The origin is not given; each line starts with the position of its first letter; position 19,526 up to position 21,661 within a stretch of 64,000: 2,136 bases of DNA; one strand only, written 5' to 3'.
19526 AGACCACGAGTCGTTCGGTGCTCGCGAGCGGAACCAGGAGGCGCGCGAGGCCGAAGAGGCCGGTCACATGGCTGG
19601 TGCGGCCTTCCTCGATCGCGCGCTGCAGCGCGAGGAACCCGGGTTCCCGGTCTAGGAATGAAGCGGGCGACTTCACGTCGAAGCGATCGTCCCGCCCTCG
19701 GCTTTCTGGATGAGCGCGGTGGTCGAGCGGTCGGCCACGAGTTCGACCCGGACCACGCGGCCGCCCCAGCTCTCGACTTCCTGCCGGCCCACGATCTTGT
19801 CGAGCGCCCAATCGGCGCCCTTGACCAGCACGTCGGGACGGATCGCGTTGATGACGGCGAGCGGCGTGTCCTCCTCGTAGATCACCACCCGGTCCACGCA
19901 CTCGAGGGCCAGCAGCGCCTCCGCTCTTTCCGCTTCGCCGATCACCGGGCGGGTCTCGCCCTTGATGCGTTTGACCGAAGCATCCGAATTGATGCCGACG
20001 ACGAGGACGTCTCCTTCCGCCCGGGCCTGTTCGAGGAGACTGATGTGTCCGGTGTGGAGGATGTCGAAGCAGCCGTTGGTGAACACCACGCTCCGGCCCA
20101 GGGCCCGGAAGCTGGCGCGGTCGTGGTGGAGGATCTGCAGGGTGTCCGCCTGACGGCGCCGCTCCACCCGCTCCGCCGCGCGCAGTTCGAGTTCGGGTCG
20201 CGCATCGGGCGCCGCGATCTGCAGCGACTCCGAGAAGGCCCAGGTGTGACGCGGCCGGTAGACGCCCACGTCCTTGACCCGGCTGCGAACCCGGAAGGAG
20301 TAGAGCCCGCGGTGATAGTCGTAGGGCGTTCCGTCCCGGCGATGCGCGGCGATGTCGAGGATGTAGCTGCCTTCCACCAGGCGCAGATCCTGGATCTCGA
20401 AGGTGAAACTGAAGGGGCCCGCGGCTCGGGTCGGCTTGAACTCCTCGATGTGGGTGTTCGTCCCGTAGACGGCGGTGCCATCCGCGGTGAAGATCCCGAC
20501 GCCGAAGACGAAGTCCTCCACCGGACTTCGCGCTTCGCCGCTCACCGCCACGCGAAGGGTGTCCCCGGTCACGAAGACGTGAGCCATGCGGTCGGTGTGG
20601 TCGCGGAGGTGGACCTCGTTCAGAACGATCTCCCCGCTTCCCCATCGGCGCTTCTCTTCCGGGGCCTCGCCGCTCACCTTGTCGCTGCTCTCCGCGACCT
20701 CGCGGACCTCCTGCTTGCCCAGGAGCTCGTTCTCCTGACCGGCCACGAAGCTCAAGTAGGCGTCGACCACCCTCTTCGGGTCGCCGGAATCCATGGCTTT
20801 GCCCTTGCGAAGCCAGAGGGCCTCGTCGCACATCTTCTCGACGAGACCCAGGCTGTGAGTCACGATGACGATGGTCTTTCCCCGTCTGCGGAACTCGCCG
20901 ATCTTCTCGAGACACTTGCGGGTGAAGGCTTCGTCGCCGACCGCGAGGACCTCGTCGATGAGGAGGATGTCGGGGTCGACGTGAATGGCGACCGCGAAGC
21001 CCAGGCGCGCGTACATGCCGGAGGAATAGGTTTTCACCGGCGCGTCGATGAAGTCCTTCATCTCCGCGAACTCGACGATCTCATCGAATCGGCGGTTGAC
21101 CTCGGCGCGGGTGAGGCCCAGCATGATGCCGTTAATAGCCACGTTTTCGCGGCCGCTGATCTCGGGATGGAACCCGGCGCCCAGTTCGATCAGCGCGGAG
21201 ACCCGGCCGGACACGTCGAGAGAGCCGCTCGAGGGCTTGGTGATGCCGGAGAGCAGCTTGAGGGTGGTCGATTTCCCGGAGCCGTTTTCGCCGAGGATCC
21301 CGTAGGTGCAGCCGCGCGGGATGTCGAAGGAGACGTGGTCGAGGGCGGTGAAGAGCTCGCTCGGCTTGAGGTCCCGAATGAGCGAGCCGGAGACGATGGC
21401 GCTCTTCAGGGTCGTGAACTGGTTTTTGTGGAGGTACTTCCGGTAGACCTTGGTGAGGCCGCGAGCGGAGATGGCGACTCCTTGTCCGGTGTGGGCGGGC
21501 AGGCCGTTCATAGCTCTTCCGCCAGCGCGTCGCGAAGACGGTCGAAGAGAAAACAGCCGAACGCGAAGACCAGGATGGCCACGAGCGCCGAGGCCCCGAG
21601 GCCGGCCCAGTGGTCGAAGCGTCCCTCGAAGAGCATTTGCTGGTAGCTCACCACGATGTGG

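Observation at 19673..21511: Wzt exporter ATPase fused to an ADP-heptose-type nucleotidyltransferase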

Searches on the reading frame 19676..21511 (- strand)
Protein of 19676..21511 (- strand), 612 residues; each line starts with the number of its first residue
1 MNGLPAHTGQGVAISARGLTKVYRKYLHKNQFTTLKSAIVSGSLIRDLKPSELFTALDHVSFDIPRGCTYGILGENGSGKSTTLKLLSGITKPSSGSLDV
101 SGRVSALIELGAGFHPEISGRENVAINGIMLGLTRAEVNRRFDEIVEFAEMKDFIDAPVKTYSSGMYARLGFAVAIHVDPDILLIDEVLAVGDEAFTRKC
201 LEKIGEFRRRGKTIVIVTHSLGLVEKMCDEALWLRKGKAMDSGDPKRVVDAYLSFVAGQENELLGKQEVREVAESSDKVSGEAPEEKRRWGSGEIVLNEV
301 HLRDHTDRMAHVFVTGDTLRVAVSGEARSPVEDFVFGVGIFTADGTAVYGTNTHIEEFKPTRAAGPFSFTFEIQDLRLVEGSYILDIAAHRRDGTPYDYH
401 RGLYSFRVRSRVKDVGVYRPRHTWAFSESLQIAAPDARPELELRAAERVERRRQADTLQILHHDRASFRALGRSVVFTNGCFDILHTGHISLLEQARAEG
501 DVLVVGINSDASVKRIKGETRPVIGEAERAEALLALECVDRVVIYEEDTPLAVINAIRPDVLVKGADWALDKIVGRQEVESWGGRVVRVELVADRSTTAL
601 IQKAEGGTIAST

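Call 5: search_protein_families(library=pfam, proteins=[window:19676-21511:-], max_evalue=0.01)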
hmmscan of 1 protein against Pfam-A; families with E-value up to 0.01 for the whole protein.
window:19676-21511:- (612 aa): 5 families
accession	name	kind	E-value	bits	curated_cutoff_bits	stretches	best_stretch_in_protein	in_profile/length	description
PF14524.12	Wzt_C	-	1.6e-26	93.4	30.4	1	287-419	2-142/143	Wzt C-terminal domain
PF00005.33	ABC_tran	-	1.4e-21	78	25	1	57-188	1-135/137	ABC transporter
PF01467.32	CTP_transf_like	-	5.4e-19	69.2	21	1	477-572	1-94/133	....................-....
PF13304.12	AAA_21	-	5.7e-05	23.7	27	0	71-102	3-46/304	AAA domain, putative AbiEii toxin, Type IV TA system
PF02569.21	Pantoate_ligase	-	0.0071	16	20.7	0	475-507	25-54/268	Pantoate-beta-alanine ligase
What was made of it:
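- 19673..21511 (-): wzt::hldC, one 612-aa ORF (ATG 21511-21509, TGA 19675-19673). Three Pfam domains (call 5).
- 20732..21478 (-): ABC nucleotide-binding domain of Wzt (residues about 12-260). Walker A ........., signature SSGM, Walker B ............. PF00005 at residues 57-188 (call 5).
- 20255..20653 (-): Wzt C-terminal carbohydrate-binding domain (residues 287-419), with invariant YGTNT and PYDYHR motifs. PF14524 1.6e-26 (call 5).
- On Wzt, CBD-containing O-polysaccharide ABC exporter ATPase: PF00005 1.4e-21 (call 5). PF14524 93 bits against cut-off 30.4 (call 5).
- Checked: Pfam finds ABC_tran at residues 57-188 (1.4e-21), Wzt_C at 287-419 (1.6e-26) and CTP_transf_like at 477-572 (5.4e-19) (call 5).
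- The domain belongs to the same Pfam family as TagD (call 5).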

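Call 6: search_protein_families(library=ncbifam, proteins=[window:19676-21511:-], max_evalue=0.01)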
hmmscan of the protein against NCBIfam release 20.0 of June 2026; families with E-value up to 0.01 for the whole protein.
window:19676-21511:- (612 aa): 190 families (the best 25 are shown)
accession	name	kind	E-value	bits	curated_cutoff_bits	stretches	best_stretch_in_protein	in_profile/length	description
NF010065.0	PRK13545.1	equivalog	1e-69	235.7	538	1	44-258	27-240/549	teichoic acids export protein ATP-binding subunit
TIGR02199.1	rfaE_dom_II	equivalog_domain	1.2e-58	197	181.5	1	467-605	5-143/144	D-glycero-beta-D-manno-heptose 1-phosphate adenylyltransferase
NF010066.0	PRK13546.1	equivalog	2.3e-56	191.1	320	1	12-260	3-242/264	teichoic acids export ABC transporter ATP-binding subunit TagH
NF050108.1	galactan_ABC_ATP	equivalog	6e-54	182.8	400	1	41-252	29-240/244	galactan export ABC transporter ATP-binding subunit Wzt/RfbE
NF008454.0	PRK11316.1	equivalog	9.4e-49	166.3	521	1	439-604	306-471/475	bifunctional D-glycero-beta-D-manno-heptose-7-phosphate kinase/D-glycero-beta-D-manno-heptose 1-phosphate adenylyltransferase HldE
TIGR01188.1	drrA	subfamily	3e-36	125.3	312.45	1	54-324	6-263/302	daunorubicin resistance ABC transporter, ATP-binding protein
NF010060.0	PRK13537.1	equivalog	2.4e-32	112.1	521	1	56-253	30-238/314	nodulation factor ABC transporter ATP-binding protein NodI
NF010059.0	PRK13536.1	equivalog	8.3e-27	93.8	549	1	57-251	59-264/342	nodulation factor ABC transporter ATP-binding protein NodI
TIGR01166.1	cbiO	subfamily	9.3e-27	93.7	211.8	2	122-223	88-189/190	cobalt ABC transporter, ATP-binding protein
NF033858.1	ABC2_perm_RbbA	equivalog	3.2e-26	91.6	1050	1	53-250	278-486/909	ribosome-associated ATPase/putative transporter RbbA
TIGR04521.1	ECF_ATPase_2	equivalog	1.6e-25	89.7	330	2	123-250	105-234/279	energy-coupling factor transporter ATPase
TIGR01288.1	nodI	equivalog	1.9e-25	89.5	424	1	57-252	20-226/303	nodulation factor ABC transporter ATP-binding protein NodI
TIGR03740.1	galliderm_ABC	subfamily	3.8e-25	88.9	309.75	1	55-238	14-201/223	lantibiotic protection ABC transporter ATP-binding subunit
TIGR04520.1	ECF_ATPase_1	equivalog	9.2e-25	87.6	315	2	122-250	97-225/269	energy-coupling factor transporter ATPase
TIGR02673.1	FtsE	equivalog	6.6e-23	81.5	264.85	2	121-238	97-214/214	cell division ATP-binding protein FtsE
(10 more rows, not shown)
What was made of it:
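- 20732..21478 (-): TagH/Wzt NCBIfam models cover residues 12-260 (call 6).
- On Wzt, CBD-containing O-polysaccharide ABC exporter ATPase: TagH and galactan-Wzt NCBIfam models at 1e-69 to 6e-54, below their equivalog cut-offs as expected for a distant lineage (call 6).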

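Call 7: find_homologous_proteins(query=window:19676-21511:-, max_evalue=1e-10)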
Query window:19676-21511:- (612 aa): 8000 proteins with E <= 1e-10 among 8000 candidates; the best 120 are listed.
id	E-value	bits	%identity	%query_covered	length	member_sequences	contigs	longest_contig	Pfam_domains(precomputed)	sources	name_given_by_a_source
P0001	0.0e+0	1253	92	100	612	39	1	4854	PF01467.33,PF14524.13,PF00005.34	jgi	-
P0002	0.0e+0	1235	91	100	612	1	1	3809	PF01467.33,PF14524.13,PF00005.34,PF13304.13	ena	-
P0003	0.0e+0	1228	90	100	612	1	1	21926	PF01467.33,PF14524.13,PF00005.34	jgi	-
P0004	0.0e+0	1223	90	99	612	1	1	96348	PF01467.33,PF14524.13,PF00005.34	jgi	jgi:rfaE bifunctional protein nucleotidyltransferase chain/domain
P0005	0.0e+0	1207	89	98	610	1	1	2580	PF01467.33,PF14524.13,PF00005.34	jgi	jgi:rfaE bifunctional protein nucleotidyltransferase chain/domain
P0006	0.0e+0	1203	89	98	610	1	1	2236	PF01467.33,PF14524.13,PF00005.34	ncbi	-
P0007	0.0e+0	1201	89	98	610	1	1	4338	PF01467.33,PF14524.13,PF00005.34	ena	-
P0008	0.0e+0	1200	89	98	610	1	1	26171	PF01467.33,PF14524.13,PF00005.34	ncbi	-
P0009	0.0e+0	1196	88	98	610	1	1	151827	PF01467.33,PF14524.13,PF00005.34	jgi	-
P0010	0.0e+0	1186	88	98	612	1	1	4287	PF01467.33,PF14524.13,PF00005.34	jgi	jgi:rfaE bifunctional protein nucleotidyltransferase chain/domain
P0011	0.0e+0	1185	88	98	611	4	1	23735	PF01467.33,PF14524.13,PF00005.34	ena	-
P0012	0.0e+0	1185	88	98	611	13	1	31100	PF01467.33,PF14524.13,PF00005.34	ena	-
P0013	0.0e+0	1185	86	99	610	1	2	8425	PF01467.33,PF14524.13,PF00005.34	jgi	jgi:rfaE bifunctional protein nucleotidyltransferase chain/domain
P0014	0.0e+0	1180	86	99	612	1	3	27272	PF01467.33,PF14524.13,PF00005.34,PF13304.13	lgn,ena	-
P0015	0.0e+0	1178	87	98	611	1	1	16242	PF01467.33,PF14524.13,PF00005.34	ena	-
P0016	0.0e+0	1169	87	97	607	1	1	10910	PF01467.33,PF14524.13,PF00005.34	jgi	jgi:rfaE bifunctional protein nucleotidyltransferase chain/domain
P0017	0.0e+0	1167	86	98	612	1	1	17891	PF01467.33,PF14524.13,PF00005.34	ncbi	-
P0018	0.0e+0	1162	86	98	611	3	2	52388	PF01467.33,PF14524.13,PF00005.34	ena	-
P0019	0.0e+0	1161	86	98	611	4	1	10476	PF01467.33,PF14524.13,PF00005.34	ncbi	-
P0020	0.0e+0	1161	86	98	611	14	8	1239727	PF01467.33,PF14524.13,PF00005.34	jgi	jgi:rfaE bifunctional protein nucleotidyltransferase chain/domain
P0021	0.0e+0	1159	86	98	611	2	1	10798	PF01467.33,PF14524.13,PF00005.34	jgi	-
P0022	0.0e+0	1155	86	98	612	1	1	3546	PF01467.33,PF14524.13,PF00005.34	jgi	jgi:rfaE bifunctional protein nucleotidyltransferase chain/domain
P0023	0.0e+0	1153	86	98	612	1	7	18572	PF01467.33,PF14524.13,PF00005.34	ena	-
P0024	0.0e+0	1152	86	98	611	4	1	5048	PF01467.33,PF14524.13,PF00005.34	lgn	-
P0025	0.0e+0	1147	85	98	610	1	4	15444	PF01467.33,PF14524.13,PF00005.34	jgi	jgi:rfaE bifunctional protein nucleotidyltransferase chain/domain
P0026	0.0e+0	1144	85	99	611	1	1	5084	PF01467.33,PF14524.13,PF00005.34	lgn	-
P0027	0.0e+0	1143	85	99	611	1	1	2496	PF01467.33,PF14524.13,PF00005.34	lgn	-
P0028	0.0e+0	1141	84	100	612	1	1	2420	PF01467.33,PF14524.13,PF00005.34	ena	-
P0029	0.0e+0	1137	83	99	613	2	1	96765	PF01467.33,PF14524.13,PF00005.34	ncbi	-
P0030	0.0e+0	1136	85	99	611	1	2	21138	PF01467.33,PF14524.13,PF00005.34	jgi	jgi:rfaE bifunctional protein nucleotidyltransferase chain/domain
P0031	0.0e+0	1134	83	98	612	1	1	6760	PF01467.33,PF14524.13,PF00005.34,PF13304.13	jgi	jgi:rfaE bifunctional protein nucleotidyltransferase chain/domain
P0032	0.0e+0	1132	84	99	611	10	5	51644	PF01467.33,PF14524.13,PF00005.34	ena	-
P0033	0.0e+0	1130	83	100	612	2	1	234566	PF01467.33,PF14524.13,PF00005.34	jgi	jgi:rfaE bifunctional protein nucleotidyltransferase chain/domain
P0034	0.0e+0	1129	83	99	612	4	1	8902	PF01467.33,PF14524.13,PF00005.34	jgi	jgi:rfaE bifunctional protein nucleotidyltransferase chain/domain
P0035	0.0e+0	1128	83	99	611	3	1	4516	PF01467.33,PF14524.13,PF00005.34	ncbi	-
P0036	0.0e+0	1126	83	99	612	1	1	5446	PF01467.33,PF14524.13,PF00005.34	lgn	-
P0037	0.0e+0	1126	83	99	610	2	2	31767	PF01467.33,PF14524.13,PF00005.34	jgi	-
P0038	0.0e+0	1126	82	100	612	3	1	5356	PF01467.33,PF14524.13,PF00005.34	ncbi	-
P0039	0.0e+0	1125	83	99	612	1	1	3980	PF01467.33,PF14524.13,PF00005.34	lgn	-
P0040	0.0e+0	1121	83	98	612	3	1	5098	PF01467.33,PF14524.13,PF00005.34,PF13304.13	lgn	-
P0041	0.0e+0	1121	82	99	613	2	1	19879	PF01467.33,PF14524.13,PF00005.34,PF13304.13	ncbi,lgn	ncbi:MAG: D-glycero-beta-D-manno-heptose 1-phosphate adenylyltransferase [Vicinamibacteria bacterium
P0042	0.0e+0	1118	81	100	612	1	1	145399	PF01467.33,PF14524.13,PF00005.34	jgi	jgi:rfaE bifunctional protein nucleotidyltransferase chain/domain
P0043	0.0e+0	1116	83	99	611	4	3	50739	PF01467.33,PF14524.13,PF00005.34,PF13304.13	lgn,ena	-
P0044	0.0e+0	1112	82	99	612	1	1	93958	PF01467.33,PF14524.13,PF00005.34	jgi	jgi:rfaE bifunctional protein nucleotidyltransferase chain/domain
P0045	0.0e+0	1111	83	97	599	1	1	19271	PF01467.33,PF14524.13,PF00005.34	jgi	jgi:rfaE bifunctional protein nucleotidyltransferase chain/domain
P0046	0.0e+0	1109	82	99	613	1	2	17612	PF01467.33,PF14524.13,PF00005.34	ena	-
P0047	0.0e+0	1108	83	98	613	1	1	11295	PF01467.33,PF14524.13,PF00005.34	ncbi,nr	ncbi:MAG: D-glycero-beta-D-manno-heptose 1-phosphate adenylyltransferase [Vicinamibacteria bacterium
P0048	0.0e+0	1106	81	98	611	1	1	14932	PF01467.33,PF14524.13,PF00005.34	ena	-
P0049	0.0e+0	1102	81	98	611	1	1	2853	PF01467.33,PF14524.13,PF00005.34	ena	-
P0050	0.0e+0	1102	81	100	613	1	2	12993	PF01467.33,PF14524.13,PF00005.34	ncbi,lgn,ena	-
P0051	0.0e+0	1083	79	99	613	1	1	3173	PF01467.33,PF14524.13,PF00005.34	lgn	-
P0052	0.0e+0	1083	80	98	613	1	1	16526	PF01467.33,PF14524.13,PF00005.34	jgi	-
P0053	0.0e+0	1082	80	100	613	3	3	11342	PF01467.33,PF14524.13,PF00005.34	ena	-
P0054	0.0e+0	1078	80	98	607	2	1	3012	PF01467.33,PF14524.13,PF00005.34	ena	-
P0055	0.0e+0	1067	79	98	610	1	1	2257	PF01467.33,PF14524.13,PF00005.34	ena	-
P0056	0.0e+0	1044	78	97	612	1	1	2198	PF01467.33,PF14524.13,PF00005.34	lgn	-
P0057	0.0e+0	1038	78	97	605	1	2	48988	PF01467.33,PF14524.13,PF00005.34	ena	-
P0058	3.4e-258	876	66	97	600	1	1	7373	PF01467.33,PF14524.13,PF00005.34,PF13304.13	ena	-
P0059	1.6e-257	874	66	97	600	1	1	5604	PF01467.33,PF14524.13,PF00005.34,PF13304.13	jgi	-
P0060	6.0e-256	869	66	97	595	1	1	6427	PF01467.33,PF14524.13,PF00005.34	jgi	jgi:lipopolysaccharide transport system ATP-binding protein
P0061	6.4e-256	869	65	97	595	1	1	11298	PF01467.33,PF14524.13,PF00005.34,PF13304.13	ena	-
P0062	3.1e-255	867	66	97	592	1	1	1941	PF01467.33,PF14524.13,PF00005.34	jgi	jgi:rfaE bifunctional protein nucleotidyltransferase chain/domain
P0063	7.5e-255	865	65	97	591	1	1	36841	PF01467.33,PF14524.13,PF00005.34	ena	-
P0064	3.9e-254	863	65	97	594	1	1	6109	PF01467.33,PF14524.13,PF00005.34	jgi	jgi:rfaE bifunctional protein nucleotidyltransferase chain/domain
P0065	4.2e-254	863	65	97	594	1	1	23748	PF01467.33,PF14524.13,PF00005.34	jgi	jgi:rfaE bifunctional protein nucleotidyltransferase chain/domain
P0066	5.0e-254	863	66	97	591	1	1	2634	PF01467.33,PF14524.13,PF00005.34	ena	-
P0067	6.4e-254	862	65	97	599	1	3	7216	PF01467.33,PF14524.13,PF00005.34,PF13304.13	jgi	jgi:rfaE bifunctional protein nucleotidyltransferase chain/domain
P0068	8.6e-254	862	65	97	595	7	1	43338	PF01467.33,PF14524.13,PF00005.34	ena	-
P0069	3.2e-253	860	65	97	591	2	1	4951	PF01467.33,PF14524.13,PF00005.34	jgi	jgi:rfaE bifunctional protein nucleotidyltransferase chain/domain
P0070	4.0e-253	860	65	97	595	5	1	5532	PF01467.33,PF14524.13,PF00005.34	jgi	jgi:rfaE bifunctional protein nucleotidyltransferase chain/domain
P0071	8.1e-253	859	65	97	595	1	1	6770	PF01467.33,PF14524.13,PF00005.34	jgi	jgi:rfaE bifunctional protein nucleotidyltransferase chain/domain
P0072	2.2e-252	857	65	95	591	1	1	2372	PF01467.33,PF14524.13,PF00005.34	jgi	-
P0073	4.0e-252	856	65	97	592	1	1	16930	PF01467.33,PF14524.13,PF00005.34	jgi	jgi:rfaE bifunctional protein nucleotidyltransferase chain/domain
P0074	2.0e-251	854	65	95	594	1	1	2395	PF01467.33,PF14524.13,PF00005.34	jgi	jgi:rfaE bifunctional protein nucleotidyltransferase chain/domain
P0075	4.0e-251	853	64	97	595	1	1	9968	PF01467.33,PF14524.13,PF00005.34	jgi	jgi:rfaE bifunctional protein nucleotidyltransferase chain/domain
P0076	7.1e-251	852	64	97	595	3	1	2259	PF01467.33,PF14524.13,PF00005.34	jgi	jgi:rfaE bifunctional protein nucleotidyltransferase chain/domain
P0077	3.4e-250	850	64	97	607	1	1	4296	PF01467.33,PF14524.13,PF00005.34,PF13304.13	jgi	jgi:rfaE bifunctional protein nucleotidyltransferase chain/domain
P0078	7.2e-250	849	65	97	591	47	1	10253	PF01467.33,PF14524.13,PF00005.34,PF13304.13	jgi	-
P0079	4.3e-249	846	65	96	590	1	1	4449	PF01467.33,PF14524.13,PF00005.34,PF13304.13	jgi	-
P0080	6.3e-249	846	64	97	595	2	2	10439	PF01467.33,PF14524.13,PF00005.34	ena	-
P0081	1.8e-248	844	64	97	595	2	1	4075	PF01467.33,PF14524.13,PF00005.34,PF13304.13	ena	-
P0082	6.1e-246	836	62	97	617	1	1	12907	PF01467.33,PF14524.13,PF00005.34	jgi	jgi:rfaE bifunctional protein nucleotidyltransferase chain/domain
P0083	2.8e-244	830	62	97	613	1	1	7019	PF01467.33,PF14524.13,PF00005.34,PF13304.13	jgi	-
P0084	2.5e-240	817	82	72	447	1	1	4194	PF01467.33,PF14524.13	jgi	-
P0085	1.1e-235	802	62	97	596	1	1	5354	PF01467.33,PF14524.13,PF00005.34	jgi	jgi:rfaE bifunctional protein nucleotidyltransferase chain/domain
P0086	1.2e-235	802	61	97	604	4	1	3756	PF01467.33,PF14524.13,PF00005.34,PF13304.13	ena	-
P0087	1.9e-234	798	61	97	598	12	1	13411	PF01467.33,PF14524.13,PF00005.34,PF13304.13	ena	-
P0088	9.0e-232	789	60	97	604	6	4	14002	PF01467.33,PF14524.13,PF00005.34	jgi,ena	-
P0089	1.6e-218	745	57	97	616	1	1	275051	PF01467.33,PF14524.13,PF00005.34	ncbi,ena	-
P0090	2.3e-218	745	75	72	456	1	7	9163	PF14524.13,PF00005.34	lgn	-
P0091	2.4e-218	745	74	72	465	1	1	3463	PF14524.13,PF00005.34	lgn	-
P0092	1.6e-213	729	58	97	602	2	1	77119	PF01467.33,PF14524.13,PF00005.34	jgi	-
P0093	1.5e-212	726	58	97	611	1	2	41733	PF01467.33,PF14524.13,PF00005.34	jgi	-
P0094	2.6e-212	725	58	97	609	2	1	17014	PF01467.33,PF14524.13,PF00005.34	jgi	-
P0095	6.7e-212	724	54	97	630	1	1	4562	PF01467.33,PF14524.13,PF00005.34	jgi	jgi:rfaE bifunctional protein nucleotidyltransferase chain/domain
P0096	1.7e-211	722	58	97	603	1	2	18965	PF01467.33,PF14524.13,PF00005.34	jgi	-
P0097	1.7e-211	722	88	61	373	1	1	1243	PF01467.33,PF14524.13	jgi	jgi:rfaE bifunctional protein nucleotidyltransferase chain/domain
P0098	1.8e-211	722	57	97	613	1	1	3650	PF01467.33,PF14524.13,PF00005.34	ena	-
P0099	2.7e-211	721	58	97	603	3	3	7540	PF01467.33,PF14524.13,PF00005.34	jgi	jgi:lipopolysaccharide transport system ATP-binding protein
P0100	3.2e-211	721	55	97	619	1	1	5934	PF01467.33,PF14524.13,PF00005.34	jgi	-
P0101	2.0e-210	719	57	97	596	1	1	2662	PF01467.33,PF14524.13,PF00005.34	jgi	jgi:rfaE bifunctional protein nucleotidyltransferase chain/domain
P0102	3.4e-210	718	56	97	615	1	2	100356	PF01467.33,PF14524.13,PF00005.34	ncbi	-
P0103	1.2e-209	716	54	97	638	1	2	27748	PF01467.33,PF14524.13,PF00005.34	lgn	-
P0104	4.7e-209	714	57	97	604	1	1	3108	PF01467.33,PF14524.13,PF00005.34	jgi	jgi:rfaE bifunctional protein nucleotidyltransferase chain/domain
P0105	1.1e-208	713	54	98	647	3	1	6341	PF01467.33,PF14524.13,PF00005.34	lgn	-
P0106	3.0e-208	711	57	97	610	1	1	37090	PF01467.33,PF14524.13,PF00005.34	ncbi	-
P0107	1.0e-207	710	55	97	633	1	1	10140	PF01467.33,PF14524.13,PF00005.34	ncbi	-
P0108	5.8e-207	707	57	97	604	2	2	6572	PF01467.33,PF14524.13,PF00005.34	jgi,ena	-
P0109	7.3e-207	707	57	97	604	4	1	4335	PF01467.33,PF14524.13,PF00005.34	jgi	-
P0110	4.1e-206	704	56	97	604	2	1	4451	PF01467.33,PF14524.13,PF00005.34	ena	-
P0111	8.7e-205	700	83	62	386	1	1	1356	PF01467.33,PF14524.13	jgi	jgi:rfaE bifunctional protein nucleotidyltransferase chain/domain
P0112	1.1e-204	700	54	97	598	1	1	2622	PF01467.33,PF14524.13,PF00005.34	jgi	jgi:rfaE bifunctional protein nucleotidyltransferase chain/domain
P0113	9.7e-204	697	53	97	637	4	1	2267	PF01467.33,PF14524.13,PF00005.34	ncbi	-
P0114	2.3e-203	695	55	97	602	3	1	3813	PF01467.33,PF14524.13,PF00005.34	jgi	-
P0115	3.9e-202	691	53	96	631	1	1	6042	PF01467.33,PF14524.13,PF00005.34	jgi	jgi:rfaE bifunctional protein nucleotidyltransferase chain/domain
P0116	1.0e-201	690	54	97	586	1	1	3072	PF01467.33,PF14524.13,PF00005.34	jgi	jgi:rfaE bifunctional protein nucleotidyltransferase chain/domain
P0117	2.7e-200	685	55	97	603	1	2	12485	PF01467.33,PF14524.13,PF00005.34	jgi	jgi:rfaE bifunctional protein nucleotidyltransferase chain/domain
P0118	3.0e-200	685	53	97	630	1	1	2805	PF01467.33,PF14524.13,PF00005.34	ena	-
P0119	4.6e-200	684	67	73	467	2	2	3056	PF14524.13,PF00005.34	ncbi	-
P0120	4.6e-197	675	68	71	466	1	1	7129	PF14524.13,PF00005.34,PF13304.13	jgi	jgi:ABC-type polysaccharide/polyol phosphate transport system ATPase subunit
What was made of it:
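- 19673..21511 (-): Full-length homologues at 53-92% identity (call 7).
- Checked: All of the top full-length hits, from JGI, ENA, NCBI and Logan assemblies at 53-92% identity, carry the same three Pfam domains in proteins of about 590-640 aa (call 7).
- The same fusion occurs in more than 110 clusters from four independent data sources (call 7).
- Tried and rejected: The first homologue list (call 7) suggested the fusion is nearly universal.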

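Call 8: find_encoding_contigs(protein=window:19676-21511:-, flank=10000, max_places=4)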
Protein window:19676-21511:- (612 aa): no gene with exactly this product is on record in the collection.
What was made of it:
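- Tried and rejected: Exact-sequence look-up of the window protein in public assemblies found nothing on record (call 8).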
